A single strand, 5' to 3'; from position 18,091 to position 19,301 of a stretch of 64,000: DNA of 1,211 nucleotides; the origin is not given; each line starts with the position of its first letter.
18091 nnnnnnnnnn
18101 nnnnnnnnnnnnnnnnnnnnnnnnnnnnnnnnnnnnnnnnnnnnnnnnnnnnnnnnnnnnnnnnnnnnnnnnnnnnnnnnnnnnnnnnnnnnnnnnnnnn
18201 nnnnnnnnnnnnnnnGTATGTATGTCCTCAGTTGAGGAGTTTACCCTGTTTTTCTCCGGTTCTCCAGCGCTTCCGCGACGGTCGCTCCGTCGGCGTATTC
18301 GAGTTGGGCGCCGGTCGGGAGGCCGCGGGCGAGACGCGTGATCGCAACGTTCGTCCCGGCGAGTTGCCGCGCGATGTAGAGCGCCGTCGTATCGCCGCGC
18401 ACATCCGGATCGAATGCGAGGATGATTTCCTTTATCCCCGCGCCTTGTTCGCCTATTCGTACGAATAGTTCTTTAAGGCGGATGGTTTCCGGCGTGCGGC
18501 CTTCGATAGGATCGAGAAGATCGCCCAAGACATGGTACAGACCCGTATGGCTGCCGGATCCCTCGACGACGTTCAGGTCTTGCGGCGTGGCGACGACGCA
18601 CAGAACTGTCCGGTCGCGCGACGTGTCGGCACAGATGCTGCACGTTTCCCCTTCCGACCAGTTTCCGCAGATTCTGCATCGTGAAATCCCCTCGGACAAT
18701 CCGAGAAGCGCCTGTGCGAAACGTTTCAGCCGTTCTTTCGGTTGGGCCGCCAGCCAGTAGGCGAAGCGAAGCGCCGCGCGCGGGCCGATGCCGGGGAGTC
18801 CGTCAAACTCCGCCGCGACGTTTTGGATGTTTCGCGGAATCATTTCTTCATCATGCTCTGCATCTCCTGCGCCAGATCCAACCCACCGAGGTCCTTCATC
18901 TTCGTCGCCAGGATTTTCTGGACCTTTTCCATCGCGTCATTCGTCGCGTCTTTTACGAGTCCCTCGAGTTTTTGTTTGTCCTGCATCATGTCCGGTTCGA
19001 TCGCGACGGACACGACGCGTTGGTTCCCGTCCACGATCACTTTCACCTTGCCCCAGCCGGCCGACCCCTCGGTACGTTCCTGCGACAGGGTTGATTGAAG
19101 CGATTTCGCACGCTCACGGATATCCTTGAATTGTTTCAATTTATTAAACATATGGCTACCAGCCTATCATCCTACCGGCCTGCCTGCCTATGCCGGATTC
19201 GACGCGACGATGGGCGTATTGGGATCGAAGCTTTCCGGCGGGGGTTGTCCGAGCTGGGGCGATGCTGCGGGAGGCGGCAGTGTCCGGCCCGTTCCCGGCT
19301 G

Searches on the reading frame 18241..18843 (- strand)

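Call 37: search_protein_families(library=pfam, proteins=[window:18241-18843:-], max_evalue=0.01)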
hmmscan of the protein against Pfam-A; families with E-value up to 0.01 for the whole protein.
window:18241-18843:- (200 aa): 5 families
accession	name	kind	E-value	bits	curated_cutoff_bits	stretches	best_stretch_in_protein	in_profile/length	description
PF13662.12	Toprim_4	-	1.2e-19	70.7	25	1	80-172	2-85/85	Toprim domain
PF21176.3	RecR_HhH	-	5.2e-09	36.2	27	1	7-46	2-41/45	RecR, helix-hairpin-helix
PF01751.28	Toprim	-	4.5e-08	33.6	23.1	1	80-161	1-80/96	Toprim domain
PF21175.2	RecR_C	-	4.7e-08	32.7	22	1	174-197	1-24/24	RecR, C-terminal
PF02132.21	RecR_ZnF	-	5.6e-08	32.8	22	1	53-73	1-21/21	RecR, Cys4-zinc finger domain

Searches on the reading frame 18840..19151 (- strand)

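Call 37: search_protein_families(library=pfam, proteins=[window:18840-19151:-], max_evalue=0.01)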
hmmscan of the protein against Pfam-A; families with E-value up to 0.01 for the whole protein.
window:18840-19151:- (103 aa): 3 families
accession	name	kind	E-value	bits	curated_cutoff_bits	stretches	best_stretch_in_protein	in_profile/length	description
PF02575.21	YbaB_DNA_bd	-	2.6e-19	69.6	25.5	1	5-89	1-87/91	YbaB/EbfC DNA-binding family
PF11576.14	HcgB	-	0.0016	18.7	25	1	29-77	103-151/153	FeGP cofactor biosynthesis protein HcgB, guanylyltransferase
PF18323.6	CSN5_C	-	0.002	19.2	27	1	6-87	14-77/81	Cop9 signalosome subunit 5 C-terminal domain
